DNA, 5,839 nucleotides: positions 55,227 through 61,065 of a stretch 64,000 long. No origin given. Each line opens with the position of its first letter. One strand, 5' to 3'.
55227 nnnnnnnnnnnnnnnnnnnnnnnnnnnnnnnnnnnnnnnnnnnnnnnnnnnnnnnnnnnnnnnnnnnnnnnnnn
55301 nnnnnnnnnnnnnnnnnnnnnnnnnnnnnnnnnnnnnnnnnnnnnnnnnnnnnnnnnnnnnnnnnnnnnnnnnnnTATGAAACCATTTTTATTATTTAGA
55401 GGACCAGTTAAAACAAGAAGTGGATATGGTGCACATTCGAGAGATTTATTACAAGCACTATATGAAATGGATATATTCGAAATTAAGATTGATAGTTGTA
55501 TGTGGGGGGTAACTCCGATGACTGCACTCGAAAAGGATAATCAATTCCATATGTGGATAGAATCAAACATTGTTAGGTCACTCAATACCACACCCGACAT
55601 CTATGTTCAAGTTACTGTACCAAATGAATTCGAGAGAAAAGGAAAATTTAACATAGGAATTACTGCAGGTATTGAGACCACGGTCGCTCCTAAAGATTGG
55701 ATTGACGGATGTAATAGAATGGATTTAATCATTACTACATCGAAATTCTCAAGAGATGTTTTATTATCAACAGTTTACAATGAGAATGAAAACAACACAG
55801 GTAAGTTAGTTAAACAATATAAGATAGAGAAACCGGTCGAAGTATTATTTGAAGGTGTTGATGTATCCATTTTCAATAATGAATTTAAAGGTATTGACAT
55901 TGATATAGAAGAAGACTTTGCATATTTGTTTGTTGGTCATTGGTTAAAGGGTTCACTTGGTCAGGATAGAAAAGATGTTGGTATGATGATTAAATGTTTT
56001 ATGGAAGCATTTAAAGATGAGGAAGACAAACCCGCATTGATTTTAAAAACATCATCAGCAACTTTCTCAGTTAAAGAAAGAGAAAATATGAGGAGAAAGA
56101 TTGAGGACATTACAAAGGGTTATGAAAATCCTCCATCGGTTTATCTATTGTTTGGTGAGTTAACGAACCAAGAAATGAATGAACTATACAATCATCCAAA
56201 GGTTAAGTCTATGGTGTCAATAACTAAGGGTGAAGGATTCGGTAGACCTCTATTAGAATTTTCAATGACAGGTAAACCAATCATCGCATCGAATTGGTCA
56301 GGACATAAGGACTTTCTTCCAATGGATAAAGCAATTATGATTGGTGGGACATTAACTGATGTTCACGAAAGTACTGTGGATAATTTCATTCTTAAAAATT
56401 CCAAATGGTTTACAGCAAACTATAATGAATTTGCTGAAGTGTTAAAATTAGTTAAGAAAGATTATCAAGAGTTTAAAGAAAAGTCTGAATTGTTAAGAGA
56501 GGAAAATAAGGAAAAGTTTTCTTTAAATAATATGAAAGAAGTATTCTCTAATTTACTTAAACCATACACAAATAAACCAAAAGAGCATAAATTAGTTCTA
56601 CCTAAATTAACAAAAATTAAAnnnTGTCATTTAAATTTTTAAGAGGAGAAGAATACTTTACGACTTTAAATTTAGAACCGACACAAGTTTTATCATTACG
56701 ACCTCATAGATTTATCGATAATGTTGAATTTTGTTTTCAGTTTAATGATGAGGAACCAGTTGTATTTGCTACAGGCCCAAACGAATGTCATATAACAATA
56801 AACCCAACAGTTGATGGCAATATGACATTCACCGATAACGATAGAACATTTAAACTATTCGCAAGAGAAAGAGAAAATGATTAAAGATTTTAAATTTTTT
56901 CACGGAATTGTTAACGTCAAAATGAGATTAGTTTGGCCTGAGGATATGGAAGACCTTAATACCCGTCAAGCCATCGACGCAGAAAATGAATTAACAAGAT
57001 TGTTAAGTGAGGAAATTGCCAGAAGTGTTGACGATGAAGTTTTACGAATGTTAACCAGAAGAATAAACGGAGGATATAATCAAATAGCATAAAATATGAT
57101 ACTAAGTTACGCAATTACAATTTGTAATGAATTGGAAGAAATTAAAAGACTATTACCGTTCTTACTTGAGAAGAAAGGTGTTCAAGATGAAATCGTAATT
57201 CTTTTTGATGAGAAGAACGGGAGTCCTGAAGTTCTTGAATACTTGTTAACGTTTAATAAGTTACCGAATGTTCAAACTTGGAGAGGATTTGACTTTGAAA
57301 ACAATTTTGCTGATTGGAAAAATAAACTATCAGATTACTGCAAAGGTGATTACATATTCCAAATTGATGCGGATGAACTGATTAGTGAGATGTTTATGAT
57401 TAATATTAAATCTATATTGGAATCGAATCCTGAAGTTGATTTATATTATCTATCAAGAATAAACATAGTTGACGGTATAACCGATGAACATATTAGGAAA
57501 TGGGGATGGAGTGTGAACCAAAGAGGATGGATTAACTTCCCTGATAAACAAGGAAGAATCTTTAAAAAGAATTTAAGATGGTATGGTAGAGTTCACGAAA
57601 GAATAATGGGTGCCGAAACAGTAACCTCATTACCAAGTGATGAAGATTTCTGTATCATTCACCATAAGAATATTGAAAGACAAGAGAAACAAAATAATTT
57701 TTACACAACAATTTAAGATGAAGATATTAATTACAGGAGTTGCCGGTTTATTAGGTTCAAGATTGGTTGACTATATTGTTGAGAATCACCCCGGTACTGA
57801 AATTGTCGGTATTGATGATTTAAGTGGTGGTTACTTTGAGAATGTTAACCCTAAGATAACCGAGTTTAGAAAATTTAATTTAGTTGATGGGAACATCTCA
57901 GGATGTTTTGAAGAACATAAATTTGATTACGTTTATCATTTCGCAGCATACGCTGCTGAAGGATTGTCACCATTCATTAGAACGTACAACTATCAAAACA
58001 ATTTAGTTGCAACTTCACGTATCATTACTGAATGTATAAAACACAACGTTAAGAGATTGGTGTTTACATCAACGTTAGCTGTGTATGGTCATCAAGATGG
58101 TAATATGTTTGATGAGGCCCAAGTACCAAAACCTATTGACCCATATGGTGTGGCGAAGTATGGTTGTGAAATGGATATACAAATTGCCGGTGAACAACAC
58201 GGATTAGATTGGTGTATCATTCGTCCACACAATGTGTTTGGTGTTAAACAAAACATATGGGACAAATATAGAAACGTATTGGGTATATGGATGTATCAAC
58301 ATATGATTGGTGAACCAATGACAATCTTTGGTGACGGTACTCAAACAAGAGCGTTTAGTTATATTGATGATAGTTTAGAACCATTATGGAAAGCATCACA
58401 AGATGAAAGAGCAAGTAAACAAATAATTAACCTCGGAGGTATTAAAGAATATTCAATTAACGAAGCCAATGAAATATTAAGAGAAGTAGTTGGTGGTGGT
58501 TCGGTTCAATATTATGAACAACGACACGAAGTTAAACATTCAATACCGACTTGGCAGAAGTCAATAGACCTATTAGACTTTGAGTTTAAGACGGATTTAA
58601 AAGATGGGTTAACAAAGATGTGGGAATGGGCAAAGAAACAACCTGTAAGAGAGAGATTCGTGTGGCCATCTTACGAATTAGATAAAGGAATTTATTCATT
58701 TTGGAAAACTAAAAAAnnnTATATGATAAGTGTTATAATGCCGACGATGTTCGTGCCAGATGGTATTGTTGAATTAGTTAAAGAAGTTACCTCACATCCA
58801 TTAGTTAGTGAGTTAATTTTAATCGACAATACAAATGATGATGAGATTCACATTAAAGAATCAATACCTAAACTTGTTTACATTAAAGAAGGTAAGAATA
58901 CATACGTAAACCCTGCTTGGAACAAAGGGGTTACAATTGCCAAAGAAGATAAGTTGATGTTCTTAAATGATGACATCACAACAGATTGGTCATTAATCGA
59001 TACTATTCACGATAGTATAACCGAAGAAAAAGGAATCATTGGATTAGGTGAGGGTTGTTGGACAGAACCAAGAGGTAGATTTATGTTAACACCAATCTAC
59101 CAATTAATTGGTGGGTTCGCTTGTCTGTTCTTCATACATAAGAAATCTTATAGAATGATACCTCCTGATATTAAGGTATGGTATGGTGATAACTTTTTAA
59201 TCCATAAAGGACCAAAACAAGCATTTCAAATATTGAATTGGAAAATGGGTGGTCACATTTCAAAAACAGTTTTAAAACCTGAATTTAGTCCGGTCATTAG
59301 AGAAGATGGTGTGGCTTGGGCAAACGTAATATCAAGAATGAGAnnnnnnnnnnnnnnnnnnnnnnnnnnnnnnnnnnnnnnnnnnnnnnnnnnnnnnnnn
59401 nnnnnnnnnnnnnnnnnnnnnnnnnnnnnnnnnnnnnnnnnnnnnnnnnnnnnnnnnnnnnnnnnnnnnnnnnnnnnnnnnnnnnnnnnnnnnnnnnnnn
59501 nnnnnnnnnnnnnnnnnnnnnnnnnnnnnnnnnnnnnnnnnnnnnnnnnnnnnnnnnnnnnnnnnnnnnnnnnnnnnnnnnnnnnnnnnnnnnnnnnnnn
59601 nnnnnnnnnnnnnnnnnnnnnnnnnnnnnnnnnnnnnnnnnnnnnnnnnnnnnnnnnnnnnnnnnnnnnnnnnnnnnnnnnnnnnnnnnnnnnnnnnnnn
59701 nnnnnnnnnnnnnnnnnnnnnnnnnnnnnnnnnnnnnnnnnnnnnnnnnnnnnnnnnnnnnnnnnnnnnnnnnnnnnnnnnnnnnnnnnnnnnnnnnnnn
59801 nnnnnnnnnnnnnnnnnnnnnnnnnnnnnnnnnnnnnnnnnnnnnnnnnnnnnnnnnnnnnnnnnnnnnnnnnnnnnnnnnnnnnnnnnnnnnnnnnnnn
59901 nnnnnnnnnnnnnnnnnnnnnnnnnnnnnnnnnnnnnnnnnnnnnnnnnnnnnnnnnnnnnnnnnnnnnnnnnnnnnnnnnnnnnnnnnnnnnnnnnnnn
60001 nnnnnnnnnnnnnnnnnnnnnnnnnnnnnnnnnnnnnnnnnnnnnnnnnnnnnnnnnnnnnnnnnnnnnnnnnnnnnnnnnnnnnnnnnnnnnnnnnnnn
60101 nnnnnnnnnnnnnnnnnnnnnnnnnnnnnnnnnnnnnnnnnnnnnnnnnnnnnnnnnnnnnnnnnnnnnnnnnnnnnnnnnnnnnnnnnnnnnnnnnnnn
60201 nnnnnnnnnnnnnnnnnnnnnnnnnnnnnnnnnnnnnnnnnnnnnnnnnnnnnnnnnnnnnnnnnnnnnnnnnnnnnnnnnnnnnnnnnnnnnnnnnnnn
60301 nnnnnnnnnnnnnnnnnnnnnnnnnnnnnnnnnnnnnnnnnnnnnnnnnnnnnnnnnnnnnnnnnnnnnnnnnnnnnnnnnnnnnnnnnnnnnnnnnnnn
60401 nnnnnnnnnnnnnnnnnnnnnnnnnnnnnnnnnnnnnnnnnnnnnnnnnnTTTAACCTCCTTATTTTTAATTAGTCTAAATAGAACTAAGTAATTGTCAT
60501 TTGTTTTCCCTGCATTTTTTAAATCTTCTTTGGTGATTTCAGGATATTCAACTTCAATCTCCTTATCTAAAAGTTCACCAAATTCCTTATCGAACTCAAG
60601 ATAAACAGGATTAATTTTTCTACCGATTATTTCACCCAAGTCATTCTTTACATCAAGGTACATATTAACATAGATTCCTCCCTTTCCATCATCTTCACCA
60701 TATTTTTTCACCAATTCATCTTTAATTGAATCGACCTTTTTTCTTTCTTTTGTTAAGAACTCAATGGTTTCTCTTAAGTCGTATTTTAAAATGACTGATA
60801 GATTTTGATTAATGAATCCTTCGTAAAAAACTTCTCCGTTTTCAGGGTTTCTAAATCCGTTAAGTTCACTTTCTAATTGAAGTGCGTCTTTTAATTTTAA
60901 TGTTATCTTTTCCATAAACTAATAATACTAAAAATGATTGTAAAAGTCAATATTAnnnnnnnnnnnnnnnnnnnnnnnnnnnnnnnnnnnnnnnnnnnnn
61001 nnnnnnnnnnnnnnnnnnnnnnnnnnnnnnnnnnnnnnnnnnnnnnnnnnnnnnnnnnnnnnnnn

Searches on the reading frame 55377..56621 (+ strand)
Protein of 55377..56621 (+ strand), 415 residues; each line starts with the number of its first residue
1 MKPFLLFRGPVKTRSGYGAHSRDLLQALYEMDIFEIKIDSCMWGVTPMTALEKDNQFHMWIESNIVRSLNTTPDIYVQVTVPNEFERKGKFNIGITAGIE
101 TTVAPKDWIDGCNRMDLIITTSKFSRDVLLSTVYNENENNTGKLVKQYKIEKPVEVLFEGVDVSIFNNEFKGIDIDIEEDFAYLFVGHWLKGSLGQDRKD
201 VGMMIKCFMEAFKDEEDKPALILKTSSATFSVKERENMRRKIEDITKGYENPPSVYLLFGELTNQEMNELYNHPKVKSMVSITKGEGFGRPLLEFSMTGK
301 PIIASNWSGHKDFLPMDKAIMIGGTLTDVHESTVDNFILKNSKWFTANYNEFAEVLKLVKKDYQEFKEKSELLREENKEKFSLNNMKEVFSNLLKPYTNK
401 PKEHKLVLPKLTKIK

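Call 18: search_protein_families(library=pfam, proteins=[window:55377-56621:+], max_evalue=0.01)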
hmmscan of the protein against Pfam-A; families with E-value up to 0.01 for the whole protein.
window:55377-56621:+ (415 aa): 2 families
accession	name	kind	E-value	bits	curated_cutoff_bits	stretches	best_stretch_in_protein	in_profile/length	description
PF00534.26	Glycos_transf_1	-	3.1e-06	27.3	26.4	1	235-318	55-135/172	Glycosyl transferases group 1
PF13692.12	Glyco_trans_1_4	-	0.0017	19.1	27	1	241-314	48-115/142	Glycosyl transferases group 1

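Call 67: search_protein_families(library=ncbifam, proteins=[window:55377-56621:+], max_evalue=0.001)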
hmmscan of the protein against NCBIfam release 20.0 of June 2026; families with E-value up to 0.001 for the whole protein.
window:55377-56621:+ (415 aa): 1 family
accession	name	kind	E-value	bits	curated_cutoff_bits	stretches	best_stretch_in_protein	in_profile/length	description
TIGR04047.1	MSMEG_0565_glyc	hypoth_equivalog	3.1e-05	23.2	259.85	1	156-320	163-321/373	MSMEG_0565 family glycosyltransferase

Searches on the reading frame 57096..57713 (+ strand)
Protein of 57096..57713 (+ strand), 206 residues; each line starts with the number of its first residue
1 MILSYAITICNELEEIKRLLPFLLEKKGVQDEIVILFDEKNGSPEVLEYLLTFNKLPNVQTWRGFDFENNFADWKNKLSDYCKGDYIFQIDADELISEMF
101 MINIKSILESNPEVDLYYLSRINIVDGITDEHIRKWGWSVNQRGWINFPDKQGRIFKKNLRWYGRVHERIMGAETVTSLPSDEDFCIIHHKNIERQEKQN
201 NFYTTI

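Call 18: search_protein_families(library=pfam, proteins=[window:57096-57713:+], max_evalue=0.01)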
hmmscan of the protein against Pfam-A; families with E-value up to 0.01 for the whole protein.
window:57096-57713:+ (206 aa): 2 families
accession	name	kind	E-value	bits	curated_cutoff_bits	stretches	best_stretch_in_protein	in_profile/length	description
PF00535.33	Glycos_transf_2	-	5.5e-06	26.8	23.3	1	6-113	3-108/168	Glycosyl transferase family 2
PF13704.12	Glyco_tranf_2_4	-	8.1e-05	23.5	27.5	1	31-97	20-85/98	Glycosyl transferase family 2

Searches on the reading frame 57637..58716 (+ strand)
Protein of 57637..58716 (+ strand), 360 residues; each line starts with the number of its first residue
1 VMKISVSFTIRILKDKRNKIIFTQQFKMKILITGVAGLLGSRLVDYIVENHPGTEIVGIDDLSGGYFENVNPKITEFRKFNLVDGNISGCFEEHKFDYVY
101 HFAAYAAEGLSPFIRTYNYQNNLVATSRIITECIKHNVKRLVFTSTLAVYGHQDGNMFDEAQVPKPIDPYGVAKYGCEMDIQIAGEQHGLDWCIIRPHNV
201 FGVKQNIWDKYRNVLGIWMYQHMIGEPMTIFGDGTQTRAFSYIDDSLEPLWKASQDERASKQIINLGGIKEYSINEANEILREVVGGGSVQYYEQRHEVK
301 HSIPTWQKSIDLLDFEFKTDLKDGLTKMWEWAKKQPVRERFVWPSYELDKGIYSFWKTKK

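Call 18: search_protein_families(library=pfam, proteins=[window:57637-58716:+], max_evalue=0.01)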
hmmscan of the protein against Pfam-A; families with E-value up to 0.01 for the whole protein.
window:57637-58716:+ (360 aa): 7 families
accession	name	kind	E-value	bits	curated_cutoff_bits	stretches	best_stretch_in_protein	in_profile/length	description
PF01370.27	Epimerase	-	2.7e-40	138.7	20.9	1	30-267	1-240/240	NAD dependent epimerase/dehydratase family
PF16363.11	GDP_Man_Dehyd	-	5.3e-29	102.2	27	1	31-299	1-280/332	GDP-mannose 4,6 dehydratase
PF04321.23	RmlD_sub_bind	-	8.1e-13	48.5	27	1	28-205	1-156/287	RmlD substrate binding domain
PF02719.21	Polysacc_synt_2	-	2.6e-09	37.1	20.2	1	30-212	1-183/293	Polysaccharide biosynthesis protein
PF01073.25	3Beta_HSD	-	9.3e-09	35.1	22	1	31-206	1-187/280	3-beta hydroxysteroid dehydrogenase/isomerase family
PF07993.18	NAD_binding_4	-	6.3e-07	29.2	20.1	1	96-204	89-211/258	Male sterility protein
PF13460.12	NAD_binding_10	-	1.4e-05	25.5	27.2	1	125-198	77-144/184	NAD(P)H-binding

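Call 67: search_protein_families(library=ncbifam, proteins=[window:57637-58716:+], max_evalue=0.001)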
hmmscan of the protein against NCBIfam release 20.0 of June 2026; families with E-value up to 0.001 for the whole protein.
window:57637-58716:+ (360 aa): 21 families
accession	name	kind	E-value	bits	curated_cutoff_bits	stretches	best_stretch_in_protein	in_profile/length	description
TIGR01179.1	galE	equivalog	4.4e-33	114.5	262.3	1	29-336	1-329/332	UDP-glucose 4-epimerase GalE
TIGR01181.1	dTDP_gluc_dehyt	equivalog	6e-26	91.3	365.1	1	29-334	1-313/321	dTDP-glucose 4,6-dehydratase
NF011728.1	PRK15181.1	equivalog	3.4e-24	85.5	760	1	28-332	16-337/348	Vi polysaccharide biosynthesis UDP-N-acetylglucosaminuronic acid C-4 epimerase TviC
TIGR04180.1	EDH_00030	hypoth_equivalog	6.6e-23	81.2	475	1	30-287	1-258/297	NAD-dependent 4,6-dehydratase LegB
TIGR02197.1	heptose_epim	equivalog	3.3e-21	75.8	274.6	1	30-302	1-278/316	ADP-glyceromanno-heptose 6-epimerase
NF008872.0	PRK11908.1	equivalog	2.8e-20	72.7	294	1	28-299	2-284/349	bifunctional UDP-4-keto-pentose/UDP-xylose synthase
NF005998.1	PRK08125.1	equivalog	1.2e-18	66.9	777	1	18-283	306-583/649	bifunctional UDP-4-amino-4-deoxy-L-arabinose formyltransferase/UDP-glucuronic acid oxidase ArnA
NF043036.1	ErythonDh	equivalog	3.9e-14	52.6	325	1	28-179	1-158/321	D-erythronate dehydrogenase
NF047922.1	GDPFucSynFcl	equivalog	3e-13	49.9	500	1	87-332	45-301/308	GDP-L-fucose synthase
NF007956.0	PRK10675.1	subfamily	1.5e-12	47.3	394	1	28-203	1-183/338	UDP-glucose 4-epimerase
NF007582.0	PRK10217.1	equivalog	4.3e-12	45.8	698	1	29-272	3-257/355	dTDP-glucose 4,6-dehydratase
TIGR01214.1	rmlD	equivalog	1.6e-11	43.8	224.05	1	29-233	1-178/285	dTDP-4-dehydrorhamnose reductase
NF007490.0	PRK10084.1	subfamily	3.9e-10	39.2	649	1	28-273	1-265/361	dTDP-glucose 4,6-dehydratase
NF008360.0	PRK11150.1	equivalog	7.2e-10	38.6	452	1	30-301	2-270/310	ADP-glyceromanno-heptose 6-epimerase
TIGR01746.1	Thioester-redct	subfamily_domain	9.7e-10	38.2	213.35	1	96-204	89-200/371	thioester reductase domain-containing protein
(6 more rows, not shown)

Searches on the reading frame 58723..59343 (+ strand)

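Call 18: search_protein_families(library=pfam, proteins=[window:58723-59343:+], max_evalue=0.01)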
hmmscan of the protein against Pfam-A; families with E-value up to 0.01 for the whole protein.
window:58723-59343:+ (207 aa): 1 family
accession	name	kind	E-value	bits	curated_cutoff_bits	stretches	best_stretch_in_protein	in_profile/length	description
PF00535.33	Glycos_transf_2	-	1.7e-06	28.5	23.3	1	3-86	1-90/168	Glycosyl transferase family 2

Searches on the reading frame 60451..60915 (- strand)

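Call 98: search_protein_families(library=phrogs, proteins=[window:60451-60915:-], max_evalue=0.001)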
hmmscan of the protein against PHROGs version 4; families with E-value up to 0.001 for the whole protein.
window:60451-60915:- (155 aa): 1 family
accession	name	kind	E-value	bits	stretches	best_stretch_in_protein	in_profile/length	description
phrog_1401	-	unknown function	0.00041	21.3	1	39-133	22-110/140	-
